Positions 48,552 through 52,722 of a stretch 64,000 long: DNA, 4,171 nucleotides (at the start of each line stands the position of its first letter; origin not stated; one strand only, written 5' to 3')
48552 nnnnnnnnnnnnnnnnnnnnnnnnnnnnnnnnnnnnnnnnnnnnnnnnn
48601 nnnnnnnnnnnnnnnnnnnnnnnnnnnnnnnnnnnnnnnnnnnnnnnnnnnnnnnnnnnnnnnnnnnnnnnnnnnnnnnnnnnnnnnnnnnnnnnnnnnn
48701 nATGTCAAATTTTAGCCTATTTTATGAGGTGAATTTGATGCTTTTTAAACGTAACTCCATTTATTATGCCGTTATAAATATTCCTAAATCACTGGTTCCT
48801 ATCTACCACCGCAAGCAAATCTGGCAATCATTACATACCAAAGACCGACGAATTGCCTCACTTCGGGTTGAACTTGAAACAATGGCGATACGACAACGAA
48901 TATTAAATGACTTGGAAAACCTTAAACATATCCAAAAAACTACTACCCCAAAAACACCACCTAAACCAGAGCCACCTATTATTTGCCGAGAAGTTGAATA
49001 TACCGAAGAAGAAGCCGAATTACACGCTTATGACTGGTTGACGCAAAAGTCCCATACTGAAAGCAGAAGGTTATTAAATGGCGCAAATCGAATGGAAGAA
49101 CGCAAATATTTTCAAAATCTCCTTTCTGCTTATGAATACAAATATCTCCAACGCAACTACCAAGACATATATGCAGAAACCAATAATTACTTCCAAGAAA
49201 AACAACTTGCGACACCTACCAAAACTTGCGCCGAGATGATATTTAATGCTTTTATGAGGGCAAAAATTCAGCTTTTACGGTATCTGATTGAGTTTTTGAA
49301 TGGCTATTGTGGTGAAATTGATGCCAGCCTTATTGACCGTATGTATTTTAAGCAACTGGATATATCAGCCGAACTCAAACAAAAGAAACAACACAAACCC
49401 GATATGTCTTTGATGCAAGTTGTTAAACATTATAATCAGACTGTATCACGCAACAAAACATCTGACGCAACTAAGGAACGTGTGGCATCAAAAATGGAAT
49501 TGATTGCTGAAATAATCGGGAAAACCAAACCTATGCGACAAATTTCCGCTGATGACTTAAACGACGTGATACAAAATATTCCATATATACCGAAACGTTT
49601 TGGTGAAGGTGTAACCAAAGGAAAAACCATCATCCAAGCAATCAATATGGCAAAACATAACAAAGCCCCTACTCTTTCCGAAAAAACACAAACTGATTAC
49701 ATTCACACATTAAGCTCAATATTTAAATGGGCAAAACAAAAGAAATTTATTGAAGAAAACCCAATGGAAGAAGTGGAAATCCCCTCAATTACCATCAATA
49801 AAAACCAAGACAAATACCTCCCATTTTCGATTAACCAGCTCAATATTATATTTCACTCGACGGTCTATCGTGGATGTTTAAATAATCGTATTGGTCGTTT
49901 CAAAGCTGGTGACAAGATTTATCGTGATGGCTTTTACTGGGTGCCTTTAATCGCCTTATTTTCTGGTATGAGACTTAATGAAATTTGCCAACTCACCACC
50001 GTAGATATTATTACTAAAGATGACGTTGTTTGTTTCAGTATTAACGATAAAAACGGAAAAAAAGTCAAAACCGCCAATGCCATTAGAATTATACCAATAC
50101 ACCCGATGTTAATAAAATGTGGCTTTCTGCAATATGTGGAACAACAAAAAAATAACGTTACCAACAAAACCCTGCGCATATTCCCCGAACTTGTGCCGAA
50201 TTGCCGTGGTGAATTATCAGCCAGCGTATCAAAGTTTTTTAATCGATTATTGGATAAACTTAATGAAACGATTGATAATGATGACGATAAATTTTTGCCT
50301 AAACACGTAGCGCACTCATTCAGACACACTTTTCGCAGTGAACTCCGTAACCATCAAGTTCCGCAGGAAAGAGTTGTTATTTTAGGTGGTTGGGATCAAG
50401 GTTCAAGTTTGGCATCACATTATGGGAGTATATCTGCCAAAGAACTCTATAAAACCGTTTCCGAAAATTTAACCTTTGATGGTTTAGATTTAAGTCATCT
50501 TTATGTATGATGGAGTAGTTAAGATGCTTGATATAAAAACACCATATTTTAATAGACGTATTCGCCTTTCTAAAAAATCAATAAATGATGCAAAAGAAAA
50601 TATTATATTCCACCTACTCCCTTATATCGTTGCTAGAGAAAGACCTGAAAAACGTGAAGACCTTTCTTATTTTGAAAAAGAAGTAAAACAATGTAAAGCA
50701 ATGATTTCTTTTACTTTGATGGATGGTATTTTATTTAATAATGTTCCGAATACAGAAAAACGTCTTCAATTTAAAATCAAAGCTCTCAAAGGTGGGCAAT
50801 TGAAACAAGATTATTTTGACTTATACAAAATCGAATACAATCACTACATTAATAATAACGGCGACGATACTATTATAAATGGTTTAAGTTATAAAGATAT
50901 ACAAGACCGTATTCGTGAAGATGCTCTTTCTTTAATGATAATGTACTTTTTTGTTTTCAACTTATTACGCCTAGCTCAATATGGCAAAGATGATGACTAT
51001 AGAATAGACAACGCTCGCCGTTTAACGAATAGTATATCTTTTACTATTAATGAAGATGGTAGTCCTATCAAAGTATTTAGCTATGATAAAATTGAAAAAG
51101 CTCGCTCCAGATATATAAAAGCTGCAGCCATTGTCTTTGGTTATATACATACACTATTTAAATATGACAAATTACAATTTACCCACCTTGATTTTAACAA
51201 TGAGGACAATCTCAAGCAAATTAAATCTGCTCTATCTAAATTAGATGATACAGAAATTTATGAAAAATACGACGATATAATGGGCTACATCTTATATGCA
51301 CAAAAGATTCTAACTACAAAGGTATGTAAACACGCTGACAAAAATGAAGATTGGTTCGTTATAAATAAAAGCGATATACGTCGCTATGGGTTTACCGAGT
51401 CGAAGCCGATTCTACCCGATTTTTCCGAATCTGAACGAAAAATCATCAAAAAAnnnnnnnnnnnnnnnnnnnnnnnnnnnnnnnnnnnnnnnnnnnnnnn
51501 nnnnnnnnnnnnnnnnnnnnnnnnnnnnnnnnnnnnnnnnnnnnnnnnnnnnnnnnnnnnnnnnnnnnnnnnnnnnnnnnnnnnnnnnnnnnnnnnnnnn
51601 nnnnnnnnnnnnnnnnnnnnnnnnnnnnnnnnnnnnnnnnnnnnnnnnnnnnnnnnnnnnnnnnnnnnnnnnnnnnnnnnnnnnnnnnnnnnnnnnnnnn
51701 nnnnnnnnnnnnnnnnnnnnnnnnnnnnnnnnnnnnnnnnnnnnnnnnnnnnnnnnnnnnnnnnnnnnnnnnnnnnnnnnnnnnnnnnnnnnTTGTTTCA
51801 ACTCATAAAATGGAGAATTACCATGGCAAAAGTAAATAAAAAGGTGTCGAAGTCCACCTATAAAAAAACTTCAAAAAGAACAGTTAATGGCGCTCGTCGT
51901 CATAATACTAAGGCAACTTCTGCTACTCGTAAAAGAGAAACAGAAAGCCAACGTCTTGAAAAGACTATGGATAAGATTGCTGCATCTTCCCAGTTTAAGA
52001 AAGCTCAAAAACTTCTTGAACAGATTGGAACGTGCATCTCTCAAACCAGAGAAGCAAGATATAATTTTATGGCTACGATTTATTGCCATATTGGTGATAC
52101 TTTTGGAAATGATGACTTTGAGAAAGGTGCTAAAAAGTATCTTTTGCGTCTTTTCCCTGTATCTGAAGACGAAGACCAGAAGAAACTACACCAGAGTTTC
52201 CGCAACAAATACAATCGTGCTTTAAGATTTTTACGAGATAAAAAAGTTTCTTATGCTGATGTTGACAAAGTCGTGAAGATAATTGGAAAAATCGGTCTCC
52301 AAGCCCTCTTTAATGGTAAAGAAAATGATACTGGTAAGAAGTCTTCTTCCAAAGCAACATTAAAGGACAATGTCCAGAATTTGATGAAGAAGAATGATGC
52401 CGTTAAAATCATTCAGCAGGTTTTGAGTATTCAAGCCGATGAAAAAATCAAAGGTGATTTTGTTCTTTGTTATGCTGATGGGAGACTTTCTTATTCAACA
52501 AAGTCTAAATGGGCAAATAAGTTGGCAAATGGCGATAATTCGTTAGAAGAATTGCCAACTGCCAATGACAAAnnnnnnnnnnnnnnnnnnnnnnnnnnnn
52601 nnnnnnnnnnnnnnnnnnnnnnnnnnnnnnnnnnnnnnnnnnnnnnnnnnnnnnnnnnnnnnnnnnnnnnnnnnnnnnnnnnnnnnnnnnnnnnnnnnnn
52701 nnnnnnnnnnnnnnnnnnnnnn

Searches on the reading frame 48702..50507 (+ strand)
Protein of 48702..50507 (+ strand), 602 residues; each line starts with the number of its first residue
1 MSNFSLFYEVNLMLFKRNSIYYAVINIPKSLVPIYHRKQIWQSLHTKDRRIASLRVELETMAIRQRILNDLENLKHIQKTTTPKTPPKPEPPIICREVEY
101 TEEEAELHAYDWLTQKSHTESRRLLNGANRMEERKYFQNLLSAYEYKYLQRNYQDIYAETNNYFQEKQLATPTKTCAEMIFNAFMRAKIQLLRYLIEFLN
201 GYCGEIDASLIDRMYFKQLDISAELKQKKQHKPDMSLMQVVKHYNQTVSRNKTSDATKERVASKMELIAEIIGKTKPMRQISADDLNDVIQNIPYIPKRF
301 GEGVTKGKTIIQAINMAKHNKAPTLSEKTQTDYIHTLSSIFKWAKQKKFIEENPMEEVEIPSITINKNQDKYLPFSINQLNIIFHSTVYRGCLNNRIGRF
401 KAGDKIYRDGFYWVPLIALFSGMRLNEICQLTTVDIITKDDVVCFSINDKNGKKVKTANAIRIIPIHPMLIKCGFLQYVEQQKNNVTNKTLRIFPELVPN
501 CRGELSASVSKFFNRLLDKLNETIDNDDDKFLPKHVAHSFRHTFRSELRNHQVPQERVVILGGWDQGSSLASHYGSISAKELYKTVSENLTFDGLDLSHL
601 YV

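Call 83: search_protein_families(library=pfam, proteins=[window:48702-50507:+], max_evalue=0.1)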
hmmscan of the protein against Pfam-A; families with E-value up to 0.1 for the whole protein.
window:48702-50507:+ (602 aa): 6 families
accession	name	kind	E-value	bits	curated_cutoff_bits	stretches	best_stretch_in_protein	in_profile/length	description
PF20172.3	DUF6538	-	3.9e-13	49.3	27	1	14-63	2-51/60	Domain of unknown function (DUF6538)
PF00589.27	Phage_integrase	-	1.3e-10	41.8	27.1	1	416-575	29-166/172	Phage integrase family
PF16795.10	Phage_integr_3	-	0.00033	21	27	1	410-494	22-113/161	Archaeal phage integrase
PF22022.2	Phage_int_M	-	0.01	16.5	27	0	241-293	5-56/96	Phage integrase central domain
PF13102.12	Phage_int_SAM_5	-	0.037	14.8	22.3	1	237-357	2-95/98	Phage integrase SAM-like domain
PF22780.1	HI0933_like_1st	-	0.043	14.1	27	0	102-191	69-154/165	HI0933-like protein barrel and H2TH domain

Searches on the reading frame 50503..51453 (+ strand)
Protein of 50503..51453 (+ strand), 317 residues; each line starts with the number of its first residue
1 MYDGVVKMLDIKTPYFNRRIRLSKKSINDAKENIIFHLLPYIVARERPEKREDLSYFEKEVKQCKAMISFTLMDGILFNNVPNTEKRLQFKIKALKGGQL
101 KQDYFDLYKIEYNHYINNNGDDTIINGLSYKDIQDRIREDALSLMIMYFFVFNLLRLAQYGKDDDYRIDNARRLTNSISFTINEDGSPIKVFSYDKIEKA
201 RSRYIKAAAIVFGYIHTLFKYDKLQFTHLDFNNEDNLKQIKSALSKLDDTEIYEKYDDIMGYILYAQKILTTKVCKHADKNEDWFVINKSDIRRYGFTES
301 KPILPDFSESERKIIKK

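Call 82: search_protein_families(library=padloc, proteins=[window:50503-51453:+], max_evalue=0.01)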
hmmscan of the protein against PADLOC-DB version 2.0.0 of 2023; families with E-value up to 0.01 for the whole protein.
window:50503-51453:+ (317 aa): 0 families

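Call 83: search_protein_families(library=pfam, proteins=[window:50503-51453:+], max_evalue=0.1)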
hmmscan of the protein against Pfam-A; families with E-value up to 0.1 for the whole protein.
window:50503-51453:+ (317 aa): 0 families

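Call 88: search_solved_structures(query=window:50503-51453:+, max_evalue=1)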
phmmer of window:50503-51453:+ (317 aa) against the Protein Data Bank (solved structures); distinct sequences matched with E-value up to 1: 1.
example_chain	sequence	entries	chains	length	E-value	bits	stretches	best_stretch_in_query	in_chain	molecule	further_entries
9dn6_A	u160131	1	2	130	0.15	14.7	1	29-110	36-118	De novo designed IR agonist RF-405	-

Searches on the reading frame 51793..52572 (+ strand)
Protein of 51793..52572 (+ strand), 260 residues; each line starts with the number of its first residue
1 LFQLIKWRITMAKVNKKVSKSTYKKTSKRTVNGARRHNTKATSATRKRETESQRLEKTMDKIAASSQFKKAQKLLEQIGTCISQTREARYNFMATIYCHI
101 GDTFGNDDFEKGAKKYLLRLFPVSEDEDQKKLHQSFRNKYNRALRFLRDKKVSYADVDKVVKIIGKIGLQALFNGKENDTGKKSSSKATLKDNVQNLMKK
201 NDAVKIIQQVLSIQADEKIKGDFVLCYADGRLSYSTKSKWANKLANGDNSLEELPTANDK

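Call 3: search_protein_families(library=pfam, proteins=[window:51793-52572:+], max_evalue=1)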
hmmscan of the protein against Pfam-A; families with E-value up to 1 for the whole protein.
window:51793-52572:+ (260 aa): 4 families
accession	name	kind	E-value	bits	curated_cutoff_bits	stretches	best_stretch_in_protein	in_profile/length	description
PF09304.16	Cortex-I_coil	-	0.042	14.5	60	0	64-115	31-82/107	Cortexillin coiled-coil region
PF02472.21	ExbD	-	0.11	13.1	25.4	1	119-171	68-120/128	Biopolymer transport protein ExbD/TolR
PF11861.13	DUF3381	-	0.15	12.3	25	1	3-70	80-146/163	Ribosomal RNA methyltransferase Spb1, DUF3381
PF07508.19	Recombinase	-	0.98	10.1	21.1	1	29-76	52-100/102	Recombinase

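Call 5: search_protein_families(library=phrogs, proteins=[window:51793-52572:+], max_evalue=1)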
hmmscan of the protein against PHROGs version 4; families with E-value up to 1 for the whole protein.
window:51793-52572:+ (260 aa): 1 family
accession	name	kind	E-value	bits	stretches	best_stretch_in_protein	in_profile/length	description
phrog_32696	-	unknown function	0.014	16.3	1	135-225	13-98/135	-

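Call 82: search_protein_families(library=padloc, proteins=[window:51823-52572:+], max_evalue=0.01)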
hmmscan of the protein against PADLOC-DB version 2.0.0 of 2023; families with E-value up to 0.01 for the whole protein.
window:51823-52572:+ (250 aa): 0 families

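Call 89: search_solved_structures(query=window:51823-52572:+, max_evalue=1)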
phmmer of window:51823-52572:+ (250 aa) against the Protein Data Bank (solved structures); distinct sequences matched with E-value up to 1: 1.
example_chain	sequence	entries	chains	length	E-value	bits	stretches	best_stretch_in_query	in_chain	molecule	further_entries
6mq5_A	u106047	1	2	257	0.58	13.3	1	65-121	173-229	CLIP-associating protein 1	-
